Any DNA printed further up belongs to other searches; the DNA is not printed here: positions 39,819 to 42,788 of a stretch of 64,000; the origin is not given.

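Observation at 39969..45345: Tandem pair of ~890-aa paralogous polytopic membrane proteins of unknown family directly downstream of the filament cluster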

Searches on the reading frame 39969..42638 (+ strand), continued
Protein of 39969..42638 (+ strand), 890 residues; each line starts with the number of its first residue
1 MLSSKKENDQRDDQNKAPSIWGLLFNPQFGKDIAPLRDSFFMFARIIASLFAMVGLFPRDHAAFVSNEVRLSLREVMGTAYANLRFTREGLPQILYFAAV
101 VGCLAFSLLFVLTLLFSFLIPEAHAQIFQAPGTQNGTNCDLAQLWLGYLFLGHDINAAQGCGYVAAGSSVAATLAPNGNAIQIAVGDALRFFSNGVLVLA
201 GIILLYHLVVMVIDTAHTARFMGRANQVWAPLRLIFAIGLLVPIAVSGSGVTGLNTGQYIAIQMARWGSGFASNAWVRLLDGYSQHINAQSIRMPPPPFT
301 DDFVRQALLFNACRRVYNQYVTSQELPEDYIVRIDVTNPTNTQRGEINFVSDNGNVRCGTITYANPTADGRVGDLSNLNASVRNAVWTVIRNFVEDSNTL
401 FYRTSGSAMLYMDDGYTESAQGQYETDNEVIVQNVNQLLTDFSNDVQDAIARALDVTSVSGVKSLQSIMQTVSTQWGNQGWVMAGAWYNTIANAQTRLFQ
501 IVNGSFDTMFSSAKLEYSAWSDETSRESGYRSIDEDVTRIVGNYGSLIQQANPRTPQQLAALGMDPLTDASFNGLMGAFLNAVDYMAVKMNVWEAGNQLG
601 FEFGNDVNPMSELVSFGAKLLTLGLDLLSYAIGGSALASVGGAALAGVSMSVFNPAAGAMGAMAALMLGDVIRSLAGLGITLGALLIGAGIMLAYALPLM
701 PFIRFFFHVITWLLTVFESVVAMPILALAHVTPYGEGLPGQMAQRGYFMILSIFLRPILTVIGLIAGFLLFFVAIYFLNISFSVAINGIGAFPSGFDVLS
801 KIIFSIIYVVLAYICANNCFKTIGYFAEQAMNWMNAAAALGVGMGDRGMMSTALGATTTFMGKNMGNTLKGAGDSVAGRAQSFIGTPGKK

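Call 47: search_protein_families(library=ncbifam, proteins=[L005:12596-14266:+, L005:14299-15174:+, L020:13037-14152:+, L020:17017-17451:+, L020:17659-18828:+, L029:15522-16646:+, L012:13166-14251:+, L032:13385-14383:+, L032:8006-8989:-, L032:3636-5267:+], max_evalue=0.001)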
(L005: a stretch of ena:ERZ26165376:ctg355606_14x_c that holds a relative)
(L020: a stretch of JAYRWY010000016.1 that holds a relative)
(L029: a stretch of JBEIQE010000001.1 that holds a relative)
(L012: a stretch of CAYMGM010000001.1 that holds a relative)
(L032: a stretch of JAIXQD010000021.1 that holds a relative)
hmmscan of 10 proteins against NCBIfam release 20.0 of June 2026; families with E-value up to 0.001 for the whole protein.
L005:12596-14266:+ (557 aa): 0 families

L005:14299-15174:+ (292 aa): 0 families

L020:13037-14152:+ (372 aa): 0 families

L020:17017-17451:+ (145 aa): 0 families

L020:17659-18828:+ (390 aa): 5 families
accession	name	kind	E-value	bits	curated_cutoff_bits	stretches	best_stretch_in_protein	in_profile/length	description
NF001913.0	PRK00696.1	equivalog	4.9e-182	605.2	370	1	1-387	1-387/388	ADP-forming succinate--CoA ligase subunit beta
NF010647.0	PRK14046.1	equivalog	3e-172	573.1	604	1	1-388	1-388/392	malate--CoA ligase subunit beta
TIGR01016.1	sucCoAbeta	subfamily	4.1e-167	556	375.55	1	1-385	1-385/386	succinate-CoA ligase subunit beta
TIGR02717.1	AcCoA-syn-alpha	equivalog_domain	5.9e-06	25.2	567.15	1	282-368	342-429/447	acetate--CoA ligase alpha subunit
NF045493.1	HydDutCoALig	equivalog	0.00011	21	1300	0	2-71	484-554/698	4-hydroxybutyrate--CoA ligase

L029:15522-16646:+ (375 aa): 0 families

L012:13166-14251:+ (362 aa): 0 families

L032:13385-14383:+ (333 aa): 19 families
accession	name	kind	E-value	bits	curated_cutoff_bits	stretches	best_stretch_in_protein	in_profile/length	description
TIGR01420.1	pilT_fam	subfamily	2.6e-37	128.9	319.1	1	77-315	75-308/343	PilT/PilU family type 4a pilus ATPase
NF041000.1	ATPase_ComGA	equivalog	1e-31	110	300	1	72-277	72-266/267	competence type IV pilus ATPase ComGA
NF007755.0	PRK10436.1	equivalog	1.3e-25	90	617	1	74-275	163-354/465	type II secretion system protein GspE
TIGR02525.1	plasmid_TraJ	equivalog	3.2e-25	88.9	368.3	1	78-314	98-336/372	plasmid transfer ATPase TraJ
TIGR02533.1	type_II_gspE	equivalog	4.6e-23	81.6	630.25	1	83-239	196-348/486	type II secretion system ATPase GspE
TIGR02538.1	type_IV_pilB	equivalog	5.3e-23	81.4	675.65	1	83-250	269-432/564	type IV-A pilus assembly ATPase PilB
NF053534.1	T4PilAsmATPsTfpB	equivalog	6.1e-21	74.4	850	1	107-255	314-457/584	type IV pilus assembly ATPase TfpB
TIGR02524.1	dot_icm_DotB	equivalog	4.9e-16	58.9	463.3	1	96-247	105-256/358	Dot/Icm type IV secretion system ATPase DotB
TIGR02782.1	TrbB_P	equivalog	4e-13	49.3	304.55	1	131-271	139-276/303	P-type conjugative transfer ATPase TrbB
NF053672.1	bindosome_BasE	exception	6e-12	45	1000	1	98-301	235-440/512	bindosome assembly system ATPase subunit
TIGR02788.1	VirB11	equivalog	2.6e-11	43.1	249.95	1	131-254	147-269/308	P-type DNA transfer ATPase VirB11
NF058587.1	archaellum_moto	equivalog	1.5e-10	40.5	550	1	131-242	278-388/527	archaellum flagellar ATPase motor FlaI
NF010407.0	PRK13833.1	subfamily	6.2e-10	39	499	1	131-252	147-264/323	conjugal transfer protein TrbB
TIGR03819.1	heli_sec_ATPase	hypoth_equivalog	6.7e-09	35.4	373.15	1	90-263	136-319/340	TadA family conjugal transfer-associated ATPase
NF010469.0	PRK13894.1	subfamily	9e-09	35.1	508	1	131-249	152-266/320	conjugal transfer ATPase TrbB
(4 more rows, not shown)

L032:8006-8989:- (328 aa): 1 family
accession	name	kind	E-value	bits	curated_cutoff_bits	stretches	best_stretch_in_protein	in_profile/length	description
NF033883.1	conj_TraQ_IncI1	equivalog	5.9e-11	42.5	80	1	158-322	6-174/175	conjugal transfer protein TraQ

L032:3636-5267:+ (544 aa): 86 families (the best 25 are shown)
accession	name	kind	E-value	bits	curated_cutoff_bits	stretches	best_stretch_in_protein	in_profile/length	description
NF058527.1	HistKinChvGCaul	equivalog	5.1e-130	434.7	740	1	5-541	5-534/535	two-component sensor histidine kinase ChvG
NF008312.0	PRK11100.1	equivalog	5.8e-59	200.2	356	1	178-523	121-462/477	two-component system sensor histidine kinase CreC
NF033092.0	HK_WalK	equivalog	1.1e-53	182.7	725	2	317-525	374-584/594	cell wall metabolism sensor histidine kinase WalK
TIGR03785.1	marine_sort_HK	equivalog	1.3e-47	162.5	612.2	1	178-539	347-703/703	proteobacterial dedicated sortase system histidine kinase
TIGR01386.1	cztS_silS_copS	subfamily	2.8e-42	145.3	292.55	1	190-521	119-445/457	heavy metal sensor histidine kinase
NF046044.1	PnpS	equivalog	3.9e-40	138.1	400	1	299-539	155-390/390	two-component system histidine kinase PnpS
NF040691.1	MtrAB_MtrB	equivalog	1.2e-38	133.5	450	1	215-540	168-492/507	MtrAB system histidine kinase MtrB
NF045900.1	HisKinCpxALeg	equivalog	1.9e-38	132.4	800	1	240-525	157-441/451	two-component system sensor histidine kinase CpxA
NF008468.0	PRK11360.1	equivalog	2.6e-38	131.8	646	2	310-542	391-610/616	two-component system sensor histidine kinase AtoS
NF041735.1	hist_kin_RppB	equivalog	9.8e-38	130.1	400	1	314-539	215-438/438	two-component system sensor histidine kinase RppB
NF012163.2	BaeS_SmeS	equivalog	1.5e-37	129.6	500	1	237-521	165-444/457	sensor histidine kinase efflux regulator BaeS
TIGR02966.1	phoR_proteo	equivalog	6.5e-37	127.3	334.2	1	301-518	101-318/333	phosphate regulon sensor histidine kinase PhoR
NF007007.0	PRK09470.1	equivalog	3.3e-35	121.9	486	1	239-542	173-461/463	envelope stress sensor histidine kinase CpxA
NF006800.0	PRK09303.1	equivalog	4.7e-33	114.7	342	1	300-541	136-378/383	histidine kinase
NF033093.1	HK_VicK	exception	9.7e-33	113.5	680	1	300-540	195-435/448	cell wall metabolism sensor histidine kinase VicK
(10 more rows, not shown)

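Call 51: find_homologous_proteins(query=A5, max_evalue=1e-20)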
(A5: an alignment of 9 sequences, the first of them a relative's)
Query A5 (9 sequences) (988 aa, profile of the alignment): 443 proteins with E <= 1e-20 among 8000 candidates; the best 120 are listed.
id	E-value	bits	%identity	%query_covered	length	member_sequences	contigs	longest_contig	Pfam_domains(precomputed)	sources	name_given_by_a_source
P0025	0.0e+0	1299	40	94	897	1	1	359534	-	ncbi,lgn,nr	ncbi:MAG: hypothetical protein DHS20C02_13430 [Micavibrio sp.]|nr:MAG: hypothetical protein DHS20C02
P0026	0.0e+0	1270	100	100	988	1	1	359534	-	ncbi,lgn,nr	ncbi:MAG: hypothetical protein DHS20C02_13420 [Micavibrio sp.]|nr:MAG: hypothetical protein DHS20C02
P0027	0.0e+0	1227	40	95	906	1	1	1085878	-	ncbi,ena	-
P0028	0.0e+0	1191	38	95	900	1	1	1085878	-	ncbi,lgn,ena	-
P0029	0.0e+0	1184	74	94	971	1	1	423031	-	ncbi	-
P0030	0.0e+0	1136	44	96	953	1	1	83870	-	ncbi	-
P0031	0.0e+0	1129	64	92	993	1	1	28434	-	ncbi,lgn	-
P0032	0.0e+0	1122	51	94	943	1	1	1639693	-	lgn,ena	-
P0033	0.0e+0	1119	40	93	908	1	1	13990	-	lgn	-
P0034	0.0e+0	1117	40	94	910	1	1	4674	-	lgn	-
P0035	0.0e+0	1112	68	94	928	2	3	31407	-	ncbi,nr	ncbi:MAG TPA: hypothetical protein DEA55_10860 [Rhodospirillaceae bacterium]|nr:hypothetical protein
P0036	0.0e+0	1104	46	93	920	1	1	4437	-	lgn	-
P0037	0.0e+0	1103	39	94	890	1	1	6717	-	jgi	-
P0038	0.0e+0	1103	39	94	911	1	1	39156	-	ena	-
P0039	0.0e+0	1101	40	95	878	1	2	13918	-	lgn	-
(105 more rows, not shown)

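Call 58: search_dna_similar(query=window:39969-42638:+, collection=plasmids, mode=protein, max_evalue=0.001, max_rows=25, rows=spread)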
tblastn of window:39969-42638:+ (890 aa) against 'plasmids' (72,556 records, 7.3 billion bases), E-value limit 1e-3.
Records with a match: 516; places in all: 522; records where one place covers at least 80% of the query: 0.
Best place of each record, by identity: <60% 516.
By first word of the organism name: Acinetobacter 87; Pseudomonas 83; Xanthomonas 49; Klebsiella 43; Serratia 25; Salmonella 23; Acetobacter 20; Roseomonas 14; Citrobacter 13; Enterobacter 12; and 53 more.
By predicted mobility (MOB-suite, as given by PLSDB): non-mobilizable 255; conjugative 147; mobilizable 114.
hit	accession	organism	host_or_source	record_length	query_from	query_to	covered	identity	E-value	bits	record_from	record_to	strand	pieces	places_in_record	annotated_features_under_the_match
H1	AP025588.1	Pseudomonas syringae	Camellia sinensis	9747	194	820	70%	20.8%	2e-5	56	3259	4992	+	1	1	DotA/TraY family protein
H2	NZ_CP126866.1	Enterobacter hormaechei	Dog,isolated bacterial culture,central ...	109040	185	867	54%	25.8%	6e-8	116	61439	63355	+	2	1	DotA/TraY family protein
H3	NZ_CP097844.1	Pseudomonas aeruginosa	Homo sapiens,endotracheal aspirate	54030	173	782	47%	26.5%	8e-11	138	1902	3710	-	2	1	DotA/TraY family protein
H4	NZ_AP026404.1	Aeromonas caviae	-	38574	173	782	47%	25.9%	1e-11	141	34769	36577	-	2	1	DotA/TraY family protein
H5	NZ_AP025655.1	Citrobacter koseri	Homo sapiens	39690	186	873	35%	28.2%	4e-8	125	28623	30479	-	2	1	DotA/TraY family protein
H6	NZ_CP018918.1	Serratia marcescens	Homo sapiens,University of Michigan ...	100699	198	505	35%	25.1%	1e-5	57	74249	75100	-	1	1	DotA/TraY family protein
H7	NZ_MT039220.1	Serratia proteamaculans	-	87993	198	505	35%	24.2%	4e-4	52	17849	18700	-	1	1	DotA/TraY family protein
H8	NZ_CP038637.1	Cupriavidus oxalaticus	whole organism,sewage sludge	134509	698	870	19%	32.1%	2e-10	73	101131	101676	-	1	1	DotA/TraY family protein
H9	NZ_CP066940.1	Xanthomonas campestris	Brassica oleracea var. gemmifera,Cell ...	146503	698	888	21%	28.0%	4e-15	88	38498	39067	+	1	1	DotA/TraY family protein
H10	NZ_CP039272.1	Salmonella enterica subsp. enterica serovar Senftenberg ...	Animal feed,fish meal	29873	701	846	16%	35.1%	7e-13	81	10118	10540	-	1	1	DotA/TraY family protein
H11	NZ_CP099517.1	Xylella fastidiosa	Prunus dulcis,cell culture,Leaf ...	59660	698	854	18%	32.5%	4e-14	85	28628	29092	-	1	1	DotA/TraY family protein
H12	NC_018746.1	Pseudomonas putida ND6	-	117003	698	847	17%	32.7%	7e-11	74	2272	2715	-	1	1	DotA/TraY family protein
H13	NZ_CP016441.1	Bordetella pseudohinzii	mouse-C57Bl/6J,Bronchal aveolar lavage ...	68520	698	843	16%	33.3%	4e-12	78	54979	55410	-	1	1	DotA/TraY family protein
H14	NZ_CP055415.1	Klebsiella grimontii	culture,Wastewater effluent sample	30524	698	877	20%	26.6%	2e-7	63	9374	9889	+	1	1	DotA/TraY family protein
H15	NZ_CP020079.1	Vibrio campbellii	Penaeus vannamei,bacteria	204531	698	852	17%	28.8%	1e-6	60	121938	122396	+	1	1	DotA/TraY family protein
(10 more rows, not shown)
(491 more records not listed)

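Call 59: get_annotated_region(hit=H2, flank=20000)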
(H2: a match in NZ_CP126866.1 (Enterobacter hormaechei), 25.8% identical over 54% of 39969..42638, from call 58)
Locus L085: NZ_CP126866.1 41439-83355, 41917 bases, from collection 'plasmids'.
description: Enterobacter hormaechei strain 21KM1498 plasmid pKM98_p3, complete sequence
organism: Enterobacter hormaechei (NCBI taxid 158836)
taxonomy: Bacteria; Pseudomonadota; Gammaproteobacteria; Enterobacterales; Enterobacteriaceae; Enterobacter; Enterobacter hormaechei
host: -; source: Dog,isolated bacterial culture,central vein catheter; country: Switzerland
typing (MOB-suite, as given by PLSDB): non-mobilizable
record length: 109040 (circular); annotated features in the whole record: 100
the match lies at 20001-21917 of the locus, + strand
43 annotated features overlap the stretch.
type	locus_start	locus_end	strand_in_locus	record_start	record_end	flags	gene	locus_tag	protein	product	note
CDS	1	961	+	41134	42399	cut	-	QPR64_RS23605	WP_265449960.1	PIN-like domain-containing protein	-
CDS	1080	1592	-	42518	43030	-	-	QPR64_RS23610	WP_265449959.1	hypothetical protein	-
CDS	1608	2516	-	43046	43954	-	-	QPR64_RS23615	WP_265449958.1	Abi family protein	-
CDS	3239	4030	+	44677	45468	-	-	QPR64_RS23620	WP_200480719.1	tyrosine-type recombinase/integrase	GO:0015074 - DNA integration [Evidence IEA]; GO:0006310 - DNA recombination [Evidence IEA]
CDS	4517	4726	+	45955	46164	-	-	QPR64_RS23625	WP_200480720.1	hypothetical protein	-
CDS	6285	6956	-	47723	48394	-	-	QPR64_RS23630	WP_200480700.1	hypothetical protein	-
CDS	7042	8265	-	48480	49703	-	-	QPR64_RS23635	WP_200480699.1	replication initiation protein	-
CDS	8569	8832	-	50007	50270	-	-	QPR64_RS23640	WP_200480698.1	hypothetical protein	-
CDS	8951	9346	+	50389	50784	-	-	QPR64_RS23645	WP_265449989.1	hypothetical protein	-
CDS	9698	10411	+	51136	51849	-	-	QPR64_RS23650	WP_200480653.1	DotI/IcmL/TraM family protein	-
CDS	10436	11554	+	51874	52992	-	-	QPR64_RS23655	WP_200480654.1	DotH/IcmK family type IV secretion protein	-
CDS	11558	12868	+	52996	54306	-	-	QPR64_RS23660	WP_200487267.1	DotG/IcmE/VirB10 family protein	-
CDS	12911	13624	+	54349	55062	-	-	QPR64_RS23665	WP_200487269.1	hypothetical protein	-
CDS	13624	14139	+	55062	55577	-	traQ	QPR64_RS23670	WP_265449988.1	conjugal transfer protein TraQ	-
CDS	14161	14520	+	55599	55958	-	-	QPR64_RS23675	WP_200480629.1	hypothetical protein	-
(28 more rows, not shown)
